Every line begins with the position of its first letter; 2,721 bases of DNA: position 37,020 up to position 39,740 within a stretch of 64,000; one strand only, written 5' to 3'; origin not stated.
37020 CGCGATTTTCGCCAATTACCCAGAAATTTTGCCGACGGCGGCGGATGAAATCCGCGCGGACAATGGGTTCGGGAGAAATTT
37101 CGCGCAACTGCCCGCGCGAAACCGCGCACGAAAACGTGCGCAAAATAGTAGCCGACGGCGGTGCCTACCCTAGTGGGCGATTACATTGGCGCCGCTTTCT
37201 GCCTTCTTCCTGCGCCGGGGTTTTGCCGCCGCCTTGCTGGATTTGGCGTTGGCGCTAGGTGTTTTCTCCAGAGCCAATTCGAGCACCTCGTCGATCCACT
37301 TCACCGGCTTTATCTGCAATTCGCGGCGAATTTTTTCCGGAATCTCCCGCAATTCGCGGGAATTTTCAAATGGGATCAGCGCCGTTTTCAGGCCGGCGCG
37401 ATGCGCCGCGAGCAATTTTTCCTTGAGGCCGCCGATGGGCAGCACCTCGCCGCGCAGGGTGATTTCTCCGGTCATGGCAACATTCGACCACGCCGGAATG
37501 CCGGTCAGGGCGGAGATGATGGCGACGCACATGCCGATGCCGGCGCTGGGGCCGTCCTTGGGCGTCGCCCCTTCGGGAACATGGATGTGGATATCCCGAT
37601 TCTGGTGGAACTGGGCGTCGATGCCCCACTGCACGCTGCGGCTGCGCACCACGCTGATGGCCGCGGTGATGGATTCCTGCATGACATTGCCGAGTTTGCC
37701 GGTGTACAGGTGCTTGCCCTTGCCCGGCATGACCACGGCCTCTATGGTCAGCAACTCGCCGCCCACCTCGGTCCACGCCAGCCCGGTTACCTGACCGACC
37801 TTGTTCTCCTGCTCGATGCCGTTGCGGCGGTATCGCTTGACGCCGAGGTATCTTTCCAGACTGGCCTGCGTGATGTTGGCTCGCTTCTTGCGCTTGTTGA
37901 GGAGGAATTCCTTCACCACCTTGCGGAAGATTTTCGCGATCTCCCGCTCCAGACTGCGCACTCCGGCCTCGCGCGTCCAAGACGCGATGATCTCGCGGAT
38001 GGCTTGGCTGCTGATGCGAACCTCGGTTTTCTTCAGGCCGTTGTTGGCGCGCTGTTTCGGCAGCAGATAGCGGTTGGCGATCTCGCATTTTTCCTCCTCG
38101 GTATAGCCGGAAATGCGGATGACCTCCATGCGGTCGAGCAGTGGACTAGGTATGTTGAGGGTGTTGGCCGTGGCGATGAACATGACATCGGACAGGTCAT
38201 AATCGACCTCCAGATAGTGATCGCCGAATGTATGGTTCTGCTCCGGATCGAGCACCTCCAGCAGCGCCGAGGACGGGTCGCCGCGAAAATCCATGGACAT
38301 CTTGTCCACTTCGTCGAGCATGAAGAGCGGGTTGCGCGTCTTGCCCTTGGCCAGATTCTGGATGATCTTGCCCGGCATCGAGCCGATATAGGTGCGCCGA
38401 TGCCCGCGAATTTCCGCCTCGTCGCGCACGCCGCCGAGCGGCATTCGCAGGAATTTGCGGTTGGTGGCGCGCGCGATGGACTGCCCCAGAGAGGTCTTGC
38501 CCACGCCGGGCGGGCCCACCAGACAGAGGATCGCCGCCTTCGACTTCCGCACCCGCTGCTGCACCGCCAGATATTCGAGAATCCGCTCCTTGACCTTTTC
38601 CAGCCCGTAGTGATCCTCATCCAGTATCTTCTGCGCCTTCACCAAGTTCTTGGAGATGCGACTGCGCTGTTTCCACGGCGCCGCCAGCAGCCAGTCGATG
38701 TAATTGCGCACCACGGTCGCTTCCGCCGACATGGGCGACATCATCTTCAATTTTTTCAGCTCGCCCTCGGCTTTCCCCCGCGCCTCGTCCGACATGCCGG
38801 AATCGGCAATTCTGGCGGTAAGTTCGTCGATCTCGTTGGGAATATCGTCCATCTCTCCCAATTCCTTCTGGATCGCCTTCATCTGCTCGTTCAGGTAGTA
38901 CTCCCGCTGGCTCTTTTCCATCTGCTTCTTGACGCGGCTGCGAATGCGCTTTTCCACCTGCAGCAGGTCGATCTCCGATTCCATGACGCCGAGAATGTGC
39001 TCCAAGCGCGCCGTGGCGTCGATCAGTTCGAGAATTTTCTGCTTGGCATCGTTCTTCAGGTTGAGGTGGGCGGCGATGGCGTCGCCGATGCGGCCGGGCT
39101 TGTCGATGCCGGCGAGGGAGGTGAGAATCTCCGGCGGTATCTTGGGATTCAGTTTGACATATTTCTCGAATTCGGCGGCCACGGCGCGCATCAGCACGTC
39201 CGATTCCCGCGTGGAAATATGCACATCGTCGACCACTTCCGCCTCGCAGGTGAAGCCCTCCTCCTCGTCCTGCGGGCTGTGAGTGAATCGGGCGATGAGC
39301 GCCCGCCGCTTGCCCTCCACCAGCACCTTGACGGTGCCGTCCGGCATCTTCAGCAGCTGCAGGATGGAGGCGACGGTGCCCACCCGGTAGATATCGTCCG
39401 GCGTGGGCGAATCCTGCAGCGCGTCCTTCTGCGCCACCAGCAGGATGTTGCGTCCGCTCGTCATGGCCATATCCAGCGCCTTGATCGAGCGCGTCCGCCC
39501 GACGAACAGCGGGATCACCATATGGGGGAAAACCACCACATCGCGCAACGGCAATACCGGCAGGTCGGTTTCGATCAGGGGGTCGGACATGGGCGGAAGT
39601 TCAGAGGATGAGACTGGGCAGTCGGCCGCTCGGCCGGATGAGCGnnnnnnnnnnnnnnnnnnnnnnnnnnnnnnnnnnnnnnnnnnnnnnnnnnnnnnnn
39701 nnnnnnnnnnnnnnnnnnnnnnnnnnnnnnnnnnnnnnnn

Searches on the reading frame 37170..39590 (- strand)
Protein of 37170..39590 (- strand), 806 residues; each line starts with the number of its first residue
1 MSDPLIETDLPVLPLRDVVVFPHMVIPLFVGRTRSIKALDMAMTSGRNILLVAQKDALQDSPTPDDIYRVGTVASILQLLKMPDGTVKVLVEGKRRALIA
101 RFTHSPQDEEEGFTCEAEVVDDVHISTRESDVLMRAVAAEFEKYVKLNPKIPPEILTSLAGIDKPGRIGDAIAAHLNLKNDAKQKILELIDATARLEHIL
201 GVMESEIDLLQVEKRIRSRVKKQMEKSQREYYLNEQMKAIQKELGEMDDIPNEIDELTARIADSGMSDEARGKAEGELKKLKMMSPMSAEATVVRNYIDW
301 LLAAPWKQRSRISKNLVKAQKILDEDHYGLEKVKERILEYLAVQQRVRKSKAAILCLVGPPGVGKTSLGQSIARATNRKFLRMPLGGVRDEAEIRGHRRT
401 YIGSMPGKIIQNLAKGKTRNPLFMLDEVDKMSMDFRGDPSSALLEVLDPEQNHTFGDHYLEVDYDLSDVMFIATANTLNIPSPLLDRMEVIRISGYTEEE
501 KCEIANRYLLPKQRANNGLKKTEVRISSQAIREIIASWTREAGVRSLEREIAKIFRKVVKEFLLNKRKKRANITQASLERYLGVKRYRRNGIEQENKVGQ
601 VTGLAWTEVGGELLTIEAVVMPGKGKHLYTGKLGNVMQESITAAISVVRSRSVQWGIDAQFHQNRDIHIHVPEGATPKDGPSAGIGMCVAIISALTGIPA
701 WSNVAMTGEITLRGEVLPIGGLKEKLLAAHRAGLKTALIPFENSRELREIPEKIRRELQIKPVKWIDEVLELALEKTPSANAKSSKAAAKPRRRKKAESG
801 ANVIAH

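Call 56: search_protein_families(library=pfam, proteins=[window:37170-39590:-], max_evalue=0.00001)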
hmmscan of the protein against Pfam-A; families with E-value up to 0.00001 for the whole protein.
window:37170-39590:- (806 aa): 7 families
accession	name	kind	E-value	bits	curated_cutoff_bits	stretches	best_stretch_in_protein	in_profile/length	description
PF05362.19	Lon_C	-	5.2e-92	307.5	21.1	1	573-775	2-204/205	Lon protease (S16) C-terminal proteolytic domain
PF02190.22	LON_substr_bdg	-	1.7e-51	175.4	28.7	1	10-203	2-198/200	ATP-dependent protease La (LON) substrate-binding domain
PF00004.35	AAA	-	9.8e-22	78.2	21.2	1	355-492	1-127/131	ATPase family associated with various cellular activities (AAA)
PF22667.2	Lon_lid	-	1.6e-21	76.1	27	1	516-569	2-55/57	Lon protease AAA+ ATPase lid domain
PF07728.20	AAA_5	-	3.7e-09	37.2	22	1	355-487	2-138/139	AAA domain (dynein-related subfamily)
PF13541.12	ChlI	-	5.6e-07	29.9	27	1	664-743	42-121/121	Subunit ChlI of Mg-chelatase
PF08298.17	AAA_PrkA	-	1.8e-06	27.7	25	1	309-376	42-109/358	PrkA AAA domain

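Call 72: find_related_loci(query=window:37170-39590:-, collection=genome_contigs, flank=500)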
Query window:37170-39590:- (806 aa) in genome_contigs; peptide patterns used: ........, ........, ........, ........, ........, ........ (x = any residue, [..] = any of these).
600 stretches matched a pattern (row limit reached: there are more); 590 encode a relative of the query (tblastn E <= 1e-3); the best 80 are kept; 80 distinct loci.
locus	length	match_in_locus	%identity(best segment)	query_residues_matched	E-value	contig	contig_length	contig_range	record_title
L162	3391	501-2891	76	10-806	0e+0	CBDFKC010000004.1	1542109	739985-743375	MAG: Candidatus Poriferihabitaceae bacterium isolate a4d69010-f4a5-4de6-8f99-68a287b319f1 genome assembly, contig: conti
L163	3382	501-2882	71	6-801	0e+0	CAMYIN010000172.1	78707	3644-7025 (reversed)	MAG: uncultured Gammaproteobacteria bacterium isolate ES_M_Gamma_067 genome assembly, contig: NODE_54_length_78707_cov_1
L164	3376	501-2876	71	7-796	0e+0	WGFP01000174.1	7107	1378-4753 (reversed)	MAG: Acidiferrobacterales bacterium isolate S146_88 k151_645883, whole genome shotgun sequence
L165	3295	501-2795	71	10-778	0e+0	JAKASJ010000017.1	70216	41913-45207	MAG: Proteobacteria bacterium isolate YP1.bin44 NODE_386_length_70216_cov_3.592218, whole genome shotgun sequence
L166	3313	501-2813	71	4-778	0e+0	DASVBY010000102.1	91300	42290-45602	MAG TPA_asm: Burkholderiales bacterium isolate SMAG_U1991 k141_1685028, whole genome shotgun sequence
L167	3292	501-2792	71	11-778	0e+0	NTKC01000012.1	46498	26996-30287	MAG: Candidatus Thioglobus sp. MED-G25 SUP05-clade-MED-G25-C12, whole genome shotgun sequence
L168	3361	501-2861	70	12-802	0e+0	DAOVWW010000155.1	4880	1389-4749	MAG TPA_asm: Gammaproteobacteria bacterium isolate CSMAG_1741 CSMAG_1741_k141_5606284_length_4880_cov_14.8605, whole gen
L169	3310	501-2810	70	8-781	0e+0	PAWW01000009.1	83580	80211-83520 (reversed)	MAG: Acidiferrobacteraceae bacterium isolate SAT1331 54257, whole genome shotgun sequence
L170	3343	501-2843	68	9-790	0e+0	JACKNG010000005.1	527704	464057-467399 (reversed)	MAG: Gammaproteobacteria bacterium isolate HK-STAS-PROT-138 HK-STAS-PROT-138_5, whole genome shotgun sequence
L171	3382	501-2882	68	10-806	0e+0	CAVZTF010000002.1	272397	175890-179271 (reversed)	MAG: uncultured Gammaproteobacteria bacterium isolate MFD09730.bin.1.56 genome assembly, contig: contig_18099, whole gen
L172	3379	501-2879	67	10-795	0e+0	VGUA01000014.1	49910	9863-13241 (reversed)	MAG: Gammaproteobacteria bacterium isolate M_surface_10_m2_141 M_surface_10_m2_141_Ga0194123_10000903, whole genome shot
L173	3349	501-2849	68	10-796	0e+0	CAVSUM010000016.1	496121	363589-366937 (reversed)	MAG: uncultured Gammaproteobacteria bacterium isolate MFD04716.bin.1.297 genome assembly, contig: contig_38822, whole ge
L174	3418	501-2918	66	3-806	0e+0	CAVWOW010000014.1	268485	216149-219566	MAG: uncultured Gammaproteobacteria bacterium isolate MFD00962.bin.2.115 genome assembly, contig: contig_21756, whole ge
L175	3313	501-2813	69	8-783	0e+0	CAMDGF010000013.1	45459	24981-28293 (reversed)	MAG: Klebsiella pneumoniae isolate MsE-01oct19-120 genome assembly, contig: MsE-01oct19-C610, whole genome shotgun seque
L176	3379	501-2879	66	10-800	0e+0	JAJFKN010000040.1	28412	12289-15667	MAG: Gammaproteobacteria bacterium isolate OFTM317 OFTM317_39, whole genome shotgun sequence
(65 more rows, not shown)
